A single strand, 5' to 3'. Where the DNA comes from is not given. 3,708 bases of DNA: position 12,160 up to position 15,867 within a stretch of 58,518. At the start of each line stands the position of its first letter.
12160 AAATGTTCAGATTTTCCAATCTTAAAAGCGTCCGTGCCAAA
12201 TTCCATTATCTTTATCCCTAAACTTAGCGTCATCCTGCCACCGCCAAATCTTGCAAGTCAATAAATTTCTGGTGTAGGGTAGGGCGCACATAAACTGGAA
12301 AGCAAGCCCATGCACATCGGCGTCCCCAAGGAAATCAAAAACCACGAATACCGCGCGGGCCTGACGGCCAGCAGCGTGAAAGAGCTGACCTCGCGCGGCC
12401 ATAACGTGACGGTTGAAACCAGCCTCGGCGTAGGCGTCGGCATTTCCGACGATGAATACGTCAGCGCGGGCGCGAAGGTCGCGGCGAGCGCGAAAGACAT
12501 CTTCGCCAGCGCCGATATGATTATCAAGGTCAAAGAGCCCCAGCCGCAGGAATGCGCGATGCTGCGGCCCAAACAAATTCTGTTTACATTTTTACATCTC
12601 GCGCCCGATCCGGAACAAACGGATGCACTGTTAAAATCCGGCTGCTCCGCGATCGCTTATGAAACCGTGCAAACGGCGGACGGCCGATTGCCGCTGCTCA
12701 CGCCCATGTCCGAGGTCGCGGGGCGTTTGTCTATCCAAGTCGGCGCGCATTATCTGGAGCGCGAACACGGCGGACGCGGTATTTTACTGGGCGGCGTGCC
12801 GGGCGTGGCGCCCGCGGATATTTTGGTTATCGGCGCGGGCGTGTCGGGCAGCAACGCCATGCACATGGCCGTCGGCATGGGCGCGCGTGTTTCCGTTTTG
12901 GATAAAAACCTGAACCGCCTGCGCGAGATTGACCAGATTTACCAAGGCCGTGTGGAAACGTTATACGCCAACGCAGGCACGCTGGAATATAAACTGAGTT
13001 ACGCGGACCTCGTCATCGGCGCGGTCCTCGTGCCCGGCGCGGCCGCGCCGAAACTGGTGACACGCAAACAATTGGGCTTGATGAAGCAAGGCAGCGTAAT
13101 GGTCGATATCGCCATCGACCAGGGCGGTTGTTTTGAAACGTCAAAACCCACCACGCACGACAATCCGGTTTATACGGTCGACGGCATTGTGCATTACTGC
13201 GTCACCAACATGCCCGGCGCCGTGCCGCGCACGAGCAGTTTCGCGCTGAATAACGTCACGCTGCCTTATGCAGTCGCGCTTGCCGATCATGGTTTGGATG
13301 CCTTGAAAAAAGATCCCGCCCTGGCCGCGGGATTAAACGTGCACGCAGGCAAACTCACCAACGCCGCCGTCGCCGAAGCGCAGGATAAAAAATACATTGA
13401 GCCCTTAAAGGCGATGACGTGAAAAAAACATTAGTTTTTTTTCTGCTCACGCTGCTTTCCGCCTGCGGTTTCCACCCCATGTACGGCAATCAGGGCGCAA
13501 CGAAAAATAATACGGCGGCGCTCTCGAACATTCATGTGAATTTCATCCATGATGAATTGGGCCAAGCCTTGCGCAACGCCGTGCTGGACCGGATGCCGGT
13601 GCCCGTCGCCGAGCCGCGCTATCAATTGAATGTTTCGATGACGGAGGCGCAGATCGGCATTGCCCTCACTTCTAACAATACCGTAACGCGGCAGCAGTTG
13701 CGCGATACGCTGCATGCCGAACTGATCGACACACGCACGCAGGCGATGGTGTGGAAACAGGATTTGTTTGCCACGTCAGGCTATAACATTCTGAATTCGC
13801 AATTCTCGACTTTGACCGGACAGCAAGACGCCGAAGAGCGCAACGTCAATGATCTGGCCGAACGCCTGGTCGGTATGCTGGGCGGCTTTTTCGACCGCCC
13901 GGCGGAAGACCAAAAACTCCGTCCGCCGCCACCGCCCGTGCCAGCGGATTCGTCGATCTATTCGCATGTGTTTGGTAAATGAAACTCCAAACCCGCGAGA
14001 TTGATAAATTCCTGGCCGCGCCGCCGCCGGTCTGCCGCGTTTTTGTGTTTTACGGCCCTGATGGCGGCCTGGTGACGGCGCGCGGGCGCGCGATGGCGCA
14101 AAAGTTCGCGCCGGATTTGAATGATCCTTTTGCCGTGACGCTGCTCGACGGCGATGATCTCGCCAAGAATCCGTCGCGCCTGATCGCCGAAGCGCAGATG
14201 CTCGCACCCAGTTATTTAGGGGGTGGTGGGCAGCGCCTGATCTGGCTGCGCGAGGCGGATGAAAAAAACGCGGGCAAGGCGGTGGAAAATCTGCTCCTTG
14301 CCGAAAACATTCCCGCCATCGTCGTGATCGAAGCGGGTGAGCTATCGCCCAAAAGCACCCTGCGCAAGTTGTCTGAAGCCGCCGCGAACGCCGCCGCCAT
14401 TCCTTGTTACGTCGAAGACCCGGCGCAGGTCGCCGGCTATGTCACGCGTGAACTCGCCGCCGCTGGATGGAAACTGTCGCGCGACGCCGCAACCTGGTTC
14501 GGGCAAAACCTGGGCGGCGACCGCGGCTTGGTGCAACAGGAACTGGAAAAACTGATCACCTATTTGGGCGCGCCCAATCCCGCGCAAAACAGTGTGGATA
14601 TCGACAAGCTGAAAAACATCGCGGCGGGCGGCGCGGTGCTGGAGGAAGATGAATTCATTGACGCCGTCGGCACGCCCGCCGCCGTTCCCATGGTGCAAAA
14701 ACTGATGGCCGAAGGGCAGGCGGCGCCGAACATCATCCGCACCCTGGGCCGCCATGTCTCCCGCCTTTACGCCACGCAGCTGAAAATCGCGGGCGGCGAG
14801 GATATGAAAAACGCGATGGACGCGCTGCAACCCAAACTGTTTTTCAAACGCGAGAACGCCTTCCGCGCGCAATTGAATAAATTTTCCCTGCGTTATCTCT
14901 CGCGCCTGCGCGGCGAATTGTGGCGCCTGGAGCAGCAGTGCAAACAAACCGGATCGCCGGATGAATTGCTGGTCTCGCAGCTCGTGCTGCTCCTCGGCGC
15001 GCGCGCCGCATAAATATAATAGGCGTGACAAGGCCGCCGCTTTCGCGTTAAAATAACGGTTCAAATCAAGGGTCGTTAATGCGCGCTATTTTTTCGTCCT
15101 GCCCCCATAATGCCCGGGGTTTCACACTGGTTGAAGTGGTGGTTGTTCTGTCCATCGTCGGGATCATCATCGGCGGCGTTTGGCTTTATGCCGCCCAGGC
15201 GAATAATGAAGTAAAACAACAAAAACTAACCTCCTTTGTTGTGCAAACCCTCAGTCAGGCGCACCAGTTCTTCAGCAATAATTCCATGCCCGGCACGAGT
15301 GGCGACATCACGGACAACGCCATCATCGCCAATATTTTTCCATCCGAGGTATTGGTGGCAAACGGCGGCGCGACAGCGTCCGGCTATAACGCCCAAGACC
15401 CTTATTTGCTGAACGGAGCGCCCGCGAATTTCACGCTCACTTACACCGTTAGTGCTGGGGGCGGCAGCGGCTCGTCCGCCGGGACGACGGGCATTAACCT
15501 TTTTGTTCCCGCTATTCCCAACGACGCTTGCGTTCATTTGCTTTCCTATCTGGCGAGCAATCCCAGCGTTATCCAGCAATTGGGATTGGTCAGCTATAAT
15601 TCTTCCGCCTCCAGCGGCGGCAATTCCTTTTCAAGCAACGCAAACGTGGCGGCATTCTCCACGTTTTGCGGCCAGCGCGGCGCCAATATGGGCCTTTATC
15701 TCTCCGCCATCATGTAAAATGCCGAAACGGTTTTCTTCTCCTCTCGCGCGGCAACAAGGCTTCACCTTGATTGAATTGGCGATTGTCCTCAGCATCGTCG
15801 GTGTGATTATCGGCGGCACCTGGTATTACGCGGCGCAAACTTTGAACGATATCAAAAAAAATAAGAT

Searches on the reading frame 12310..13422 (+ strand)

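Call 18: search_protein_families(library=ncbifam, proteins=[window:12310-13422:+], max_evalue=0.00001)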
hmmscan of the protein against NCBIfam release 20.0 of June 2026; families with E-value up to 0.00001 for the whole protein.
window:12310-13422:+ (370 aa): 3 families
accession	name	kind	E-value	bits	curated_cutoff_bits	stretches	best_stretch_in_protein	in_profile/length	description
TIGR00518.1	alaDH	equivalog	1.8e-155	517.4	391.85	1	1-369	1-369/370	alanine dehydrogenase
NF006942.0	PRK09424.1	equivalog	9.8e-46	156.5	383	1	1-311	1-325/510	Re/Si-specific NAD(P)(+) transhydrogenase subunit alpha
TIGR00561.1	pntA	equivalog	2.5e-37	128.7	444.4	2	3-199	2-195/511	Re/Si-specific NAD(P)(+) transhydrogenase subunit alpha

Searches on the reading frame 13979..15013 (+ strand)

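Call 18: search_protein_families(library=ncbifam, proteins=[window:13979-15013:+], max_evalue=0.00001)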
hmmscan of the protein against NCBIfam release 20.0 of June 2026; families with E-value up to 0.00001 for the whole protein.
window:13979-15013:+ (344 aa): 2 families
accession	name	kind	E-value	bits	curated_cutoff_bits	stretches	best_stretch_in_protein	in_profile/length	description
TIGR01128.2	holA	equivalog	1.4e-36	126.5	80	1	21-338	1-315/316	DNA polymerase III subunit delta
NF005134.0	PRK06585.1-1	equivalog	3.1e-19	69.2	478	1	20-320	21-306/326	DNA polymerase III subunit delta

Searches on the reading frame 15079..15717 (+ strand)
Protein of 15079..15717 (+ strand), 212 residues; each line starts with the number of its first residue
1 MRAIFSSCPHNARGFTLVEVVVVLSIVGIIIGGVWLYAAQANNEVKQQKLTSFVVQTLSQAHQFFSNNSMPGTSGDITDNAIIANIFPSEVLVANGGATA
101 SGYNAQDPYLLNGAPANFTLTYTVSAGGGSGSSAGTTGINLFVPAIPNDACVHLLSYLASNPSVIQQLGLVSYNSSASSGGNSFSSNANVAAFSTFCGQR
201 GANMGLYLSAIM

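Call 18: search_protein_families(library=ncbifam, proteins=[window:15079-15717:+], max_evalue=0.00001)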
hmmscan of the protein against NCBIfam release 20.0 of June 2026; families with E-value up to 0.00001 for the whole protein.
window:15079-15717:+ (212 aa): 2 families
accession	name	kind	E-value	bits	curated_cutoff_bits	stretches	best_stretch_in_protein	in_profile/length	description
TIGR01708.2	typeII_sec_gspH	equivalog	1.7e-07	31.4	80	1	13-54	2-44/169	type II secretion system minor pseudopilin GspH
TIGR02532.1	IV_pilin_GFxxxE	domain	3.1e-06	26.8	16.3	1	13-33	2-22/24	prepilin-type N-terminal cleavage/methylation domain-containing protein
